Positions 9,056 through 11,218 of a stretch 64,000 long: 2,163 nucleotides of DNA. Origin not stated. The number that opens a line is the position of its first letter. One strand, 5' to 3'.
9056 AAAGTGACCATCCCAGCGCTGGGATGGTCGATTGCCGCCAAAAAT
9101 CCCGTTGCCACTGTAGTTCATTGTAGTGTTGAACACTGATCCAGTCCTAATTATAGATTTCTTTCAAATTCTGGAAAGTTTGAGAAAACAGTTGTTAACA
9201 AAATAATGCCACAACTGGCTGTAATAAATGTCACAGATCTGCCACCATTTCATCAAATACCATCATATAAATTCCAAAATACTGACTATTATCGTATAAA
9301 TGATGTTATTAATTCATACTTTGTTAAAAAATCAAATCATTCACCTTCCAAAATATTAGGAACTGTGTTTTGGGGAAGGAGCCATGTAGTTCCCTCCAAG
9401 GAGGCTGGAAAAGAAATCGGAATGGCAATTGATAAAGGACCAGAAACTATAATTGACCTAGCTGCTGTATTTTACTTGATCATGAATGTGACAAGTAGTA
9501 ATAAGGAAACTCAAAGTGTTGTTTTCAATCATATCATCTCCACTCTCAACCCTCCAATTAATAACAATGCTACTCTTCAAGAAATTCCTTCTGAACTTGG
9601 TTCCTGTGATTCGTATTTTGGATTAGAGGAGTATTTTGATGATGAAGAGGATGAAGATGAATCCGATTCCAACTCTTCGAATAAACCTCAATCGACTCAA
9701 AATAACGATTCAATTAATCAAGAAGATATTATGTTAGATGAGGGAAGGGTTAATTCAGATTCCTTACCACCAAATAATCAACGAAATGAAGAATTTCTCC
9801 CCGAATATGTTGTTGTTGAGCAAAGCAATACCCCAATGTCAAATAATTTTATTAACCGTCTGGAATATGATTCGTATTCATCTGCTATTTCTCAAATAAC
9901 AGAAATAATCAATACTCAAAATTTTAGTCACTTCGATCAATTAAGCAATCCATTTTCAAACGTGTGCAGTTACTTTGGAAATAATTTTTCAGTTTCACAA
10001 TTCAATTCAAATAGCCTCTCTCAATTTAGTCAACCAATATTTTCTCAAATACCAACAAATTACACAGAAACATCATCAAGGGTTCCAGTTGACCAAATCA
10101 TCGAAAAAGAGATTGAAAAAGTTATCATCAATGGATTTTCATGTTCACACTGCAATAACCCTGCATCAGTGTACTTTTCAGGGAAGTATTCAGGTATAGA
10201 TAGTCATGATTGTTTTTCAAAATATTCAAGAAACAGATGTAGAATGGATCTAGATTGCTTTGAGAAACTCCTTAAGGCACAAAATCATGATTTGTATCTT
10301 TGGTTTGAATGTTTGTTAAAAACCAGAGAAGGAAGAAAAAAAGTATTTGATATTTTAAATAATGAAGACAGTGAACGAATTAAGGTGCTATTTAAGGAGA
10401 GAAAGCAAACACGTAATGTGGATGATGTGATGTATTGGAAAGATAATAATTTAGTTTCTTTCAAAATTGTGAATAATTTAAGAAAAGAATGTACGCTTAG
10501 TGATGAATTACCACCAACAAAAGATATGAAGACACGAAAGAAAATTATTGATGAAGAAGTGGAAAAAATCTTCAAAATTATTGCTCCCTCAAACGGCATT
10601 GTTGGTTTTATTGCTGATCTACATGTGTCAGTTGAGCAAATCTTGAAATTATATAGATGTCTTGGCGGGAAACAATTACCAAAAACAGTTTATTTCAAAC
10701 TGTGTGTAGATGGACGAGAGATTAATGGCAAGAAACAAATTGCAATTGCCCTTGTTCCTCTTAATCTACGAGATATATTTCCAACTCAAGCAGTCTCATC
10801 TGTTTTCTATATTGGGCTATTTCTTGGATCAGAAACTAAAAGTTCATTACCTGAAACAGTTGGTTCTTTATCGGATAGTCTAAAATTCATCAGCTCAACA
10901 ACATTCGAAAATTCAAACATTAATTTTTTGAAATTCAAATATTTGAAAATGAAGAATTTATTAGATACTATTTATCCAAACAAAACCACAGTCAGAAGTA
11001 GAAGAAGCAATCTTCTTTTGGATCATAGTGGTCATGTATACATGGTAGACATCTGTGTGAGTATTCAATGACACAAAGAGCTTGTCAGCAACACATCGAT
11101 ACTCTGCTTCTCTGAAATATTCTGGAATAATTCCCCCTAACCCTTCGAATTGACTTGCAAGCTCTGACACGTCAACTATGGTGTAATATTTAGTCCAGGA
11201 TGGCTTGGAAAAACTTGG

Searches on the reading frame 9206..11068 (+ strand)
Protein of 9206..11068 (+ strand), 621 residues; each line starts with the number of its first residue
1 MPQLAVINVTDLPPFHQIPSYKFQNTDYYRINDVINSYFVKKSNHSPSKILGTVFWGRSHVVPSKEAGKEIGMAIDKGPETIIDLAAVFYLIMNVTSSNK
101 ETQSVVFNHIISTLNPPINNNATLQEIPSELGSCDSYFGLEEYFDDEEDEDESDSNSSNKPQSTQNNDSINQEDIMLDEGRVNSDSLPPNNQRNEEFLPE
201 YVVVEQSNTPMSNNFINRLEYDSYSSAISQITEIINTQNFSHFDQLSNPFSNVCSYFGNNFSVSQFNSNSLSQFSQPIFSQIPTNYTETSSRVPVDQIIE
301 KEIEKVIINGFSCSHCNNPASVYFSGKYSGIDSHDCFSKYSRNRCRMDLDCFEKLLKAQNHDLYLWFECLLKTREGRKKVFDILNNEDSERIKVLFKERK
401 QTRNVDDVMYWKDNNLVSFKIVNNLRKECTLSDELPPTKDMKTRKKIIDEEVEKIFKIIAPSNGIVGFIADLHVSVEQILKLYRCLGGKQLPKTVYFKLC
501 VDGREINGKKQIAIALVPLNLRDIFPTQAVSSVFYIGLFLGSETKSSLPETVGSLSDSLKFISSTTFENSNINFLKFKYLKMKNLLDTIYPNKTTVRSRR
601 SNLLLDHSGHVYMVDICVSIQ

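Call 9: search_protein_families(library=pfam, proteins=[P0001, P0004, P0003], max_evalue=1)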
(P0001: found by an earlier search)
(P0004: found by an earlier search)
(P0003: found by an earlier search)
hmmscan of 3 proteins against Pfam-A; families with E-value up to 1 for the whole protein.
P0001 (308 aa): 0 families

P0004 (479 aa): 0 families

P0003 (573 aa): 5 families
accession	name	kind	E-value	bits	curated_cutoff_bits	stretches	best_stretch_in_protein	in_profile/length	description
PF00249.37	Myb_DNA-binding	-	1.1e-11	45.1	24.4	1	413-459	1-46/46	Myb-like DNA-binding domain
PF13921.12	Myb_DNA-bind_6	-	0.00095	19.7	22.9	1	416-453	1-37/60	Myb-like DNA-binding domain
PF01992.21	vATP-synt_AC39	-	0.11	12.3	29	1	438-524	95-186/339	ATP synthase (C/AC39) subunit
PF23588.3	HTH_CHD1_Hrp3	-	0.12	12.8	27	1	412-440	17-45/83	ATP-dependent helicase CHD1-2/hrp3 HTH domain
PF25826.1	DUF7952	-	0.13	12.9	33.4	1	416-466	1-50/131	Domain of unknown function (DUF7952)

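Call 51: search_protein_families(library=pfam, proteins=[window:9206-11068:+], max_evalue=0.001)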
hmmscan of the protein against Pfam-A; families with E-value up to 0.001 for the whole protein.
window:9206-11068:+ (621 aa): 0 families
